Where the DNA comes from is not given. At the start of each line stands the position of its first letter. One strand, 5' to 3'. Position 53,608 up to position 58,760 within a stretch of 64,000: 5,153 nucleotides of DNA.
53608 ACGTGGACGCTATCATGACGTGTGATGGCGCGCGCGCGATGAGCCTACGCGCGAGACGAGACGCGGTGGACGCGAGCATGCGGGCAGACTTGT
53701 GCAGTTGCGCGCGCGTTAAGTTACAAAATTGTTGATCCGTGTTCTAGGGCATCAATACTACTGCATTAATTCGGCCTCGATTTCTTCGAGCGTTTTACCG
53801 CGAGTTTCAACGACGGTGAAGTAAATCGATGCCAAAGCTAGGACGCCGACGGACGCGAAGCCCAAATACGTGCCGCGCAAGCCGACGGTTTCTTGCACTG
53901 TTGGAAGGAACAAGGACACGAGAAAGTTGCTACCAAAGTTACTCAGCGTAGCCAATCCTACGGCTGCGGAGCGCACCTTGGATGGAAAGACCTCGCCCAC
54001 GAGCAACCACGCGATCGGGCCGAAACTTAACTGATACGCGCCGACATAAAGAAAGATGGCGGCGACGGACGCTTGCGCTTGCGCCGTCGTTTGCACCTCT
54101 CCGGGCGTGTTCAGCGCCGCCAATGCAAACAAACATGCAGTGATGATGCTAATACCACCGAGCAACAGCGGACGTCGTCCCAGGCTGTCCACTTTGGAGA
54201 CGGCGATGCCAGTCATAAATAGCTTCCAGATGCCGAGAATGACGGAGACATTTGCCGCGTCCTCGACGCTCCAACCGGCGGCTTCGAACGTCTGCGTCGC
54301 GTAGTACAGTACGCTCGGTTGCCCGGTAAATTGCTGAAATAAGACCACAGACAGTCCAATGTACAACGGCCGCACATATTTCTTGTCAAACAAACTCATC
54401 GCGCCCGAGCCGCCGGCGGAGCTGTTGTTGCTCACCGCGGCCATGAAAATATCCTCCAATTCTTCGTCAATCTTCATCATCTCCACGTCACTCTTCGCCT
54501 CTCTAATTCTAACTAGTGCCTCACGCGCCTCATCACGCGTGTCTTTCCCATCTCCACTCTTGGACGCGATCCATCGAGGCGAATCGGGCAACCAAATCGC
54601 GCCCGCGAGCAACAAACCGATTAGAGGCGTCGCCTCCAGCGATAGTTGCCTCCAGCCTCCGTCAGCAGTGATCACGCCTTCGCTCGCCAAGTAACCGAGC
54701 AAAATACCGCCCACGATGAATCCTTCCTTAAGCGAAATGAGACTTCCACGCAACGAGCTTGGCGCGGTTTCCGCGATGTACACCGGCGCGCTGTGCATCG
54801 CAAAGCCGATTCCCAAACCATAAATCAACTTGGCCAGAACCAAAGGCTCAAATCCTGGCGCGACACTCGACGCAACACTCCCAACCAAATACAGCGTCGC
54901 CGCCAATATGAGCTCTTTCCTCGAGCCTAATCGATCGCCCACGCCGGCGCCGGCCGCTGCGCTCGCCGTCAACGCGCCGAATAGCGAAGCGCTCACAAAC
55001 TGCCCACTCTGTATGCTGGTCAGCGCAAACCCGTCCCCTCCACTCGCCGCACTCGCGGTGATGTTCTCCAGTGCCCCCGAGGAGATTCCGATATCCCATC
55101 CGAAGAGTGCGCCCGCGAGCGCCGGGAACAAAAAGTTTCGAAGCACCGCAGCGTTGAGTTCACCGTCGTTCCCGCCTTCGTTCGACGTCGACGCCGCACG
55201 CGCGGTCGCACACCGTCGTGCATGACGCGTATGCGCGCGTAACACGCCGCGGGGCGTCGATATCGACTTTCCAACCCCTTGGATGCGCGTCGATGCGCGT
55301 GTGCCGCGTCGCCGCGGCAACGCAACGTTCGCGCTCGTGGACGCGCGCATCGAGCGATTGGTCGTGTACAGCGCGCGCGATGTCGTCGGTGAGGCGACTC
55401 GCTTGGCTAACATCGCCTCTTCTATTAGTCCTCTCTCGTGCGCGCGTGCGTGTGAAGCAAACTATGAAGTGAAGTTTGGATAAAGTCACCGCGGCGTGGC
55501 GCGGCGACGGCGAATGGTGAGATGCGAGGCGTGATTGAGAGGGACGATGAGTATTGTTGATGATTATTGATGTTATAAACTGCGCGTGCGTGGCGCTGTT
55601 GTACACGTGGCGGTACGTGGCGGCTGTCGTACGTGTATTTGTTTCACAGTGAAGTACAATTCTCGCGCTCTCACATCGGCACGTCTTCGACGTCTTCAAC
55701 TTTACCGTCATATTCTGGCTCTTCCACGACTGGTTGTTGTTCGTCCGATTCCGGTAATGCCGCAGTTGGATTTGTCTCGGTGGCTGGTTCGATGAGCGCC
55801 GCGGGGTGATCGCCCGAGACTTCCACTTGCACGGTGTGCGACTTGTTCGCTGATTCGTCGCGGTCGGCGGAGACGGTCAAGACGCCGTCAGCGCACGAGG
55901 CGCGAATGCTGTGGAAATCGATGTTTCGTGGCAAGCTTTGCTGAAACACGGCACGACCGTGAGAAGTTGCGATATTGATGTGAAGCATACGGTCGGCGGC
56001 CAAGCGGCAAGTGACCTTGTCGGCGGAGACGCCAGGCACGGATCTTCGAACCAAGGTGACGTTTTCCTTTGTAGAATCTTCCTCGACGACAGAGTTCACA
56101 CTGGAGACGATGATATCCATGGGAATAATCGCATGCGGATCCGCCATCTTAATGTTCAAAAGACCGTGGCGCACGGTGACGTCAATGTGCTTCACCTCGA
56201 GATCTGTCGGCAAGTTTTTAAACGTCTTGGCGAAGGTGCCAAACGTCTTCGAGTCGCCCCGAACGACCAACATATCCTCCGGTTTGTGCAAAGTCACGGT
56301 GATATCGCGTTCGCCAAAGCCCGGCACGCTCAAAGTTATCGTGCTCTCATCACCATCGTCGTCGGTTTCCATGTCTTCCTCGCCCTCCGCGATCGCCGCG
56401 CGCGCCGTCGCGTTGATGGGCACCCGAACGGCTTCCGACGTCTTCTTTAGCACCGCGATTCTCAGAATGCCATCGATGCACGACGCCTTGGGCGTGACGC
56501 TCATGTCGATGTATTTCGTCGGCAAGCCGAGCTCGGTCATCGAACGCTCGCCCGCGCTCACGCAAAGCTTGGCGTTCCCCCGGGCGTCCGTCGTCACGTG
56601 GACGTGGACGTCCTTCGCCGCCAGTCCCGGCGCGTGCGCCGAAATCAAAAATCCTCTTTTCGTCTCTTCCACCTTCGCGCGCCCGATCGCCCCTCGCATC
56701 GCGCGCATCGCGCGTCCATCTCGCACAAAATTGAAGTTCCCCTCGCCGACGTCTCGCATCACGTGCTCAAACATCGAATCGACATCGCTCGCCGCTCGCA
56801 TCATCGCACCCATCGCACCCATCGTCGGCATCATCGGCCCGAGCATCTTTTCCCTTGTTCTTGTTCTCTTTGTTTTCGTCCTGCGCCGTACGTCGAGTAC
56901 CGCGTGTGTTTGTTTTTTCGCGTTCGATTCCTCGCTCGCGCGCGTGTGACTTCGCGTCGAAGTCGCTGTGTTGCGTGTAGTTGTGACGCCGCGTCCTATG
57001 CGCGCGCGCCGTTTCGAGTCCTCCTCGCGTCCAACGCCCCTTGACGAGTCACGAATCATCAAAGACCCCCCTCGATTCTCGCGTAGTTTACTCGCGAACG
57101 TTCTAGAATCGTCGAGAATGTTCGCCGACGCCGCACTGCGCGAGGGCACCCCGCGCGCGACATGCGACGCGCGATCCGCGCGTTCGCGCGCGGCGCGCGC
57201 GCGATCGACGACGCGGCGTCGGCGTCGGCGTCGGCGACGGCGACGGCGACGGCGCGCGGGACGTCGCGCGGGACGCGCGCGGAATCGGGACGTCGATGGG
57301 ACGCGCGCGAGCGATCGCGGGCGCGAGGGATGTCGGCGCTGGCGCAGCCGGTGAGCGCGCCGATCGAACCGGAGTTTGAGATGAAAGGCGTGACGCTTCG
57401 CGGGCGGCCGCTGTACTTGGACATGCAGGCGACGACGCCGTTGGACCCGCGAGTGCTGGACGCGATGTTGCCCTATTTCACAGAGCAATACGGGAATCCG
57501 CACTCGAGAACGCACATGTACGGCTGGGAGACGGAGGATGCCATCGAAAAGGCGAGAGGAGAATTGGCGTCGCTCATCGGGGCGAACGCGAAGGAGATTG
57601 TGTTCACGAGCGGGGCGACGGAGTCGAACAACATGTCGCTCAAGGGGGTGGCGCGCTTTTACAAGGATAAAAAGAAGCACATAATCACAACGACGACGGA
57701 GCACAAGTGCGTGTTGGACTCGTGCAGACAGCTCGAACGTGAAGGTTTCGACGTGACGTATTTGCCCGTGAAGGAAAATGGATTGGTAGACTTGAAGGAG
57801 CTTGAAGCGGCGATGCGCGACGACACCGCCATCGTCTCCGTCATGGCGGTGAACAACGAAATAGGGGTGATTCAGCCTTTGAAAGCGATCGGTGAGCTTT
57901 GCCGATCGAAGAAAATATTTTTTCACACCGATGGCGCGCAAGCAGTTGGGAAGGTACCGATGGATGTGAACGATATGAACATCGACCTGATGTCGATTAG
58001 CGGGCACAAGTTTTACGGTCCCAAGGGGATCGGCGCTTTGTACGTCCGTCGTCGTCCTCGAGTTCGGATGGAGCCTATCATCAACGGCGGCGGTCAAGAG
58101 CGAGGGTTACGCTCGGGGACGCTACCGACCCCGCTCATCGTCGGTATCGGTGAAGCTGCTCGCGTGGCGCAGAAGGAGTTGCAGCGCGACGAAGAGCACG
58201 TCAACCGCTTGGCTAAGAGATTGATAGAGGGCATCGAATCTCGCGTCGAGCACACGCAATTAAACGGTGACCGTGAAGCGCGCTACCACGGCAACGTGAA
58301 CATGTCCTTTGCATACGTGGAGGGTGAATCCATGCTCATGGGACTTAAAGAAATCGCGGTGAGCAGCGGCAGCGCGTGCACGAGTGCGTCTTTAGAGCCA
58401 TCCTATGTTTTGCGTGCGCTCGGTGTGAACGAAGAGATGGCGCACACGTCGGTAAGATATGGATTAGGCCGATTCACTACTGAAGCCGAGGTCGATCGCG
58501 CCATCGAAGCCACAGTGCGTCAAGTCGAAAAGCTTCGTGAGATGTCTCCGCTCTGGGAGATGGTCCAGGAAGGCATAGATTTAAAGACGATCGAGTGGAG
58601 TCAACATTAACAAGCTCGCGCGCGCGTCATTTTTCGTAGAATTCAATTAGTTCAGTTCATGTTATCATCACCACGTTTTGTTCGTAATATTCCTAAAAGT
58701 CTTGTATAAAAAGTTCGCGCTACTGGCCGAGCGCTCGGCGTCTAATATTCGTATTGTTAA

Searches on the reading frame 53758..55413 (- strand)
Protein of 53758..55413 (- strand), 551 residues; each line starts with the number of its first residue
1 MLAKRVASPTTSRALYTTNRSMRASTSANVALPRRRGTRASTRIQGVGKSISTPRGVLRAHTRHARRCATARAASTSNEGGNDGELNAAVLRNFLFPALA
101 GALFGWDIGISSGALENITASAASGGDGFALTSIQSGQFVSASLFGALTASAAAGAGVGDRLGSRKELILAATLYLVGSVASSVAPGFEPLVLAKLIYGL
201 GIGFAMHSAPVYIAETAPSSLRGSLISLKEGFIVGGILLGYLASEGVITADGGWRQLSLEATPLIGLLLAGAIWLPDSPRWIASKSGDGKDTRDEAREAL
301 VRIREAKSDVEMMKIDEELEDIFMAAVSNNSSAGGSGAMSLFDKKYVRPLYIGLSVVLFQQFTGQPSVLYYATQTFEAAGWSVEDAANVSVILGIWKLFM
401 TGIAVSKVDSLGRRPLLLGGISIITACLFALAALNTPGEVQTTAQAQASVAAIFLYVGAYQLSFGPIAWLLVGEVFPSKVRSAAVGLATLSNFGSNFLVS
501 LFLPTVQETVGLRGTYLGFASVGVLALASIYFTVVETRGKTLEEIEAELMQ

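Call 8: find_encoding_contigs(protein=window:53758-55413:-, flank=10000, max_places=3)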
Protein window:53758-55413:- (551 aa): 24 contigs read that carry it; 3 places shown.
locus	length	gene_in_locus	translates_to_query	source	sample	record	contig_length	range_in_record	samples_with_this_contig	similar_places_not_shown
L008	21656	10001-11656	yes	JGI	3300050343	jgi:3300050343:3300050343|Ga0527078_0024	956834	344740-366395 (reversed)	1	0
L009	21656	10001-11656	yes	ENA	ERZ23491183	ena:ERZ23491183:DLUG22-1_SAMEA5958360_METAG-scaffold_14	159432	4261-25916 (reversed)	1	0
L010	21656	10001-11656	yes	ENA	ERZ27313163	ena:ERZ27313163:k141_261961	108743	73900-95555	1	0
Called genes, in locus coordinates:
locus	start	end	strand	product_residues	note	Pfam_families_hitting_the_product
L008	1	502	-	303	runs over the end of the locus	-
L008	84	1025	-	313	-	-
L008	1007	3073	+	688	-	PF00270:DEAD, PF04851:ResIII (weak), PF00271:Helicase_C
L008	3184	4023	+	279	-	PF23598:LRR_14 (weak), PF00560:LRR_1 (faint), PF12799:LRR_4 (faint), PF13855:LRR_8 (weak), PF23598:LRR_14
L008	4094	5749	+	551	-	PF03901:Glyco_transf_22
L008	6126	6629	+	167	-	PF01918:Alba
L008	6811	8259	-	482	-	PF00266:Aminotran_5, PF01212:Beta_elim_lyase (weak)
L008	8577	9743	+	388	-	PF00011:HSP20 (weak)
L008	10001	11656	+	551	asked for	PF00083:Sugar_tr, PF07690:MFS_1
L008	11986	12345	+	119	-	PF04430:DUF498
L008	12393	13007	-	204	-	-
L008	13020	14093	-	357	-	PF00134:Cyclin_N, PF00382:TFIIB (weak), PF16899:Cyclin_C_2 (weak)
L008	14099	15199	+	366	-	-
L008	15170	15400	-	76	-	-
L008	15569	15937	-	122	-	-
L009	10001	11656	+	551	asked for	PF00083:Sugar_tr, PF07690:MFS_1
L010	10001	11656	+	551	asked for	PF00083:Sugar_tr, PF07690:MFS_1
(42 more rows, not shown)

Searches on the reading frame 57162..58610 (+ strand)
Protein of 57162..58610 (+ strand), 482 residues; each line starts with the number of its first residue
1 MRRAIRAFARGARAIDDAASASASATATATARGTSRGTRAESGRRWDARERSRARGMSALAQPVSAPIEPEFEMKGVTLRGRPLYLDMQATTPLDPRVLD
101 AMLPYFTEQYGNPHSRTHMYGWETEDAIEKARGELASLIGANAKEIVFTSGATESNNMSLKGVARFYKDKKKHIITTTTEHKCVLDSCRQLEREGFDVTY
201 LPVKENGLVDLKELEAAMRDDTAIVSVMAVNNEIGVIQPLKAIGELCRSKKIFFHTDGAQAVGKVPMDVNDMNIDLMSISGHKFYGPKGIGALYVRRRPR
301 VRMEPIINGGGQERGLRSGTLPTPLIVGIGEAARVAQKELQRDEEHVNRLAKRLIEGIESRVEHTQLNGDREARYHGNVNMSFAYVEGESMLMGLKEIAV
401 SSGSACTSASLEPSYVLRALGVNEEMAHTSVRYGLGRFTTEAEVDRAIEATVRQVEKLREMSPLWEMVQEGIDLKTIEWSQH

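Call 64: find_homologous_proteins(query=window:57162-58610:+, max_evalue=1e-60)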
Query window:57162-58610:+ (482 aa): 8000 proteins with E <= 1e-60 among 8000 candidates; the best 120 are listed.
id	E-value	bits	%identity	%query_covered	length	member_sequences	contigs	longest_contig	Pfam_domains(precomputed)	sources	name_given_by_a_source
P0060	0.0e+0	1069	100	100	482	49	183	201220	PF00266.26,PF01212.28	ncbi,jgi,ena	jgi:cysteine desulfurase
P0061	5.8e-262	887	89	90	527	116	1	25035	PF00266.26,PF01212.28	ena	-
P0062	2.1e-261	886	86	96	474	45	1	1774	PF00266.26,PF01212.28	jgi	-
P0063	6.2e-258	874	-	-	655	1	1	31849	PF00282.26,PF00155.28,PF00266.26,PF01212.28,PF01053.27,PF01041.24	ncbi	-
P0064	2.4e-254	862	87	89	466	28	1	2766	PF00266.26,PF01212.28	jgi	jgi:cysteine desulfurase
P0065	5.5e-254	861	80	100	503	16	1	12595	PF00266.26,PF01212.28,PF01041.24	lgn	-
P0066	5.3e-253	858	89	86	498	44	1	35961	PF00155.28,PF00266.26,PF01212.28,PF01041.24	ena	-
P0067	6.0e-247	838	89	85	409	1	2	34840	PF00266.26,PF01212.28,PF01041.24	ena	-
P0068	4.2e-245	832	89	85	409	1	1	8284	PF00266.26,PF01212.28,PF01041.24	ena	-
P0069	1.3e-239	814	89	83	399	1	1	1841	PF00266.26,PF01212.28,PF01041.24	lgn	-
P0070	1.4e-237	807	84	86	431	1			PF00266.26,PF01212.28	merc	-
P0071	6.9e-229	778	80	85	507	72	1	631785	PF00266.26,PF01212.28,PF01041.24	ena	-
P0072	3.3e-223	760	76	89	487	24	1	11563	PF00266.26,PF01212.28,PF01041.24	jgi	jgi:cysteine desulfurase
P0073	3.4e-223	760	75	90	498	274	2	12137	PF00266.26,PF01212.28,PF01041.24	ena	-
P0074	3.6e-223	760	73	95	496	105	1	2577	PF00266.26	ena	-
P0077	1.3e-219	748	69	100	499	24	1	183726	PF00266.26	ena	-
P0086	2.0e-214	731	78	84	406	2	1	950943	PF00266.26,PF01212.28,PF01041.24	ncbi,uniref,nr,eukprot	ncbi:uncharacterized protein MICPUCDRAFT_21333 [Micromonas pusilla CCMP1545]|uniref:cysteine desulfu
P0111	2.5e-210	717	68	96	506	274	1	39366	PF00266.26,PF01212.28,PF01041.24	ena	-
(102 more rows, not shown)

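Call 65: find_encoding_contigs(protein=P0086, flank=10000, max_places=1)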
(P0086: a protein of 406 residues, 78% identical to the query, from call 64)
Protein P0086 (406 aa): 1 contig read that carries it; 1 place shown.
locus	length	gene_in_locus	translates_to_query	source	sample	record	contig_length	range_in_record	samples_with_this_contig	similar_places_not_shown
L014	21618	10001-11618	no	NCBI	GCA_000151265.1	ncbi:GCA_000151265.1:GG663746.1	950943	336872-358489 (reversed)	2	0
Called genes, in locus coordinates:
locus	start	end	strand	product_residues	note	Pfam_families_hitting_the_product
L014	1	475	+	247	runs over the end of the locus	-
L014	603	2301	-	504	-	PF00153:Mito_carr, PF00027:cNMP_binding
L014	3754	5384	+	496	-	PF05172:RRM_Nup35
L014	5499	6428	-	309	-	-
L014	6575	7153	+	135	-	PF10276:zf-CHCC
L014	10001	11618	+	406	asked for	PF00266:Aminotran_5, PF01212:Beta_elim_lyase (weak), PF01041:DegT_DnrJ_EryC1 (weak)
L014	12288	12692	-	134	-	PF01918:Alba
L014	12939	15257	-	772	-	-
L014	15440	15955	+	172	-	PF00350:Dynamin_N (faint), PF01926:MMR_HSR1 (weak), PF04548:AIG1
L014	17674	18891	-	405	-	PF01753:zf-MYND, PF24324:MYND_ZMYND11_ZMYD8 (weak)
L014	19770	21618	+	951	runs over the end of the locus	PF20446:ABC_N, PF09818:ABC_ATPase, PF21117:MRB1590_C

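Call 66: find_encoding_contigs(protein=P0071, flank=10000, max_places=1)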
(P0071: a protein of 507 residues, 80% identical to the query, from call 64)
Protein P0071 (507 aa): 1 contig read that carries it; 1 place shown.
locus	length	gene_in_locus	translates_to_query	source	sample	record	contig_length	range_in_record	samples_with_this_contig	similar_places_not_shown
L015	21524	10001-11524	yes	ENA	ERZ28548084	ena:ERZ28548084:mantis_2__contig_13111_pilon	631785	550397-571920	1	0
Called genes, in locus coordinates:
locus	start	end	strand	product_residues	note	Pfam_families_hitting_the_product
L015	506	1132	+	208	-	-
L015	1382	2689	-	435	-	PF00153:Mito_carr, PF00027:cNMP_binding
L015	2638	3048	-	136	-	PF00153:Mito_carr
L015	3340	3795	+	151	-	-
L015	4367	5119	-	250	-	-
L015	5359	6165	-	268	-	-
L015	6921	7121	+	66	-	PF10276:zf-CHCC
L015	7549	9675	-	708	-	-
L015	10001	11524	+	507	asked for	PF00266:Aminotran_5, PF01041:DegT_DnrJ_EryC1 (weak), PF01212:Beta_elim_lyase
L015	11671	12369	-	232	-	PF01918:Alba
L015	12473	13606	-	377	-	PF03901:Glyco_transf_22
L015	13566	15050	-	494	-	PF13833:EF-hand_8 (faint), PF13499:EF-hand_7, PF00036:EF-hand_1 (weak), PF13202:EF-hand_5 (weak), PF13405:EF-hand_6 (weak), PF03901:Glyco_transf_22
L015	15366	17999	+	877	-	PF04548:AIG1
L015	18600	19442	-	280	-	PF00270:DEAD, PF00271:Helicase_C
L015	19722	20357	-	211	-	PF00270:DEAD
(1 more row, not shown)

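Call 75: find_encoding_contigs(protein=P0111, flank=10000, max_places=1)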
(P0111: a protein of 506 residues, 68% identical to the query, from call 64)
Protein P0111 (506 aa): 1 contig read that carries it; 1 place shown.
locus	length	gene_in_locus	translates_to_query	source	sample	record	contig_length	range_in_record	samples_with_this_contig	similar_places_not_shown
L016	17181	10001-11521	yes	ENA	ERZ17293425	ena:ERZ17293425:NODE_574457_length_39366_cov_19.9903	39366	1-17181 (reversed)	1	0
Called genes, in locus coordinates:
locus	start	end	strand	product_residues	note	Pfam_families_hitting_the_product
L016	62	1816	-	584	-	-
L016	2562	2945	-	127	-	PF04430:DUF498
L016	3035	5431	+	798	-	PF00098:zf-CCHC (faint)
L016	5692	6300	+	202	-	-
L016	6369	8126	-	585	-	PF00083:Sugar_tr, PF07690:MFS_1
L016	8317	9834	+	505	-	PF00011:HSP20 (faint)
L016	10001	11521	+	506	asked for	PF00266:Aminotran_5, PF01041:DegT_DnrJ_EryC1 (faint), PF01212:Beta_elim_lyase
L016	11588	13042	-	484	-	PF03901:Glyco_transf_22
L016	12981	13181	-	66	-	-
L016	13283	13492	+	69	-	-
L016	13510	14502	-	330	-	PF12799:LRR_4 (faint), PF13855:LRR_8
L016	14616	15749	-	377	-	PF00270:DEAD (weak), PF00271:Helicase_C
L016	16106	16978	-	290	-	PF00270:DEAD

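Call 76: find_encoding_contigs(protein=P0077, flank=10000, max_places=1)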
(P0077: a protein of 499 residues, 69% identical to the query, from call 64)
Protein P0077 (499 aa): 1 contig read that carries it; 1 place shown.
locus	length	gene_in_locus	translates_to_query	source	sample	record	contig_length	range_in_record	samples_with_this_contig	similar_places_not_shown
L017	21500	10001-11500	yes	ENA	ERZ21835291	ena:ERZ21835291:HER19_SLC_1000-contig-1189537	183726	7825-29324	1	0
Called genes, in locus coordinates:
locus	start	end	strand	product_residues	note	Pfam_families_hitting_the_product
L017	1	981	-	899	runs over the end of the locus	-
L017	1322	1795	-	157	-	PF00027:cNMP_binding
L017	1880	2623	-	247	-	PF00027:cNMP_binding (weak)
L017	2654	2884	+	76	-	-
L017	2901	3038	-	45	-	-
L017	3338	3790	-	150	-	PF00153:Mito_carr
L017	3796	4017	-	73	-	PF00153:Mito_carr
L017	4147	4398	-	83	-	-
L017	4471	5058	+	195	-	-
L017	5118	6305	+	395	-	PF05172:RRM_Nup35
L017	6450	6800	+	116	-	-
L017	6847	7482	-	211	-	-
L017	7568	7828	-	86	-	-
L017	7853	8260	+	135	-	PF10276:zf-CHCC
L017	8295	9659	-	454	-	-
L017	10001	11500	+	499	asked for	PF00266:Aminotran_5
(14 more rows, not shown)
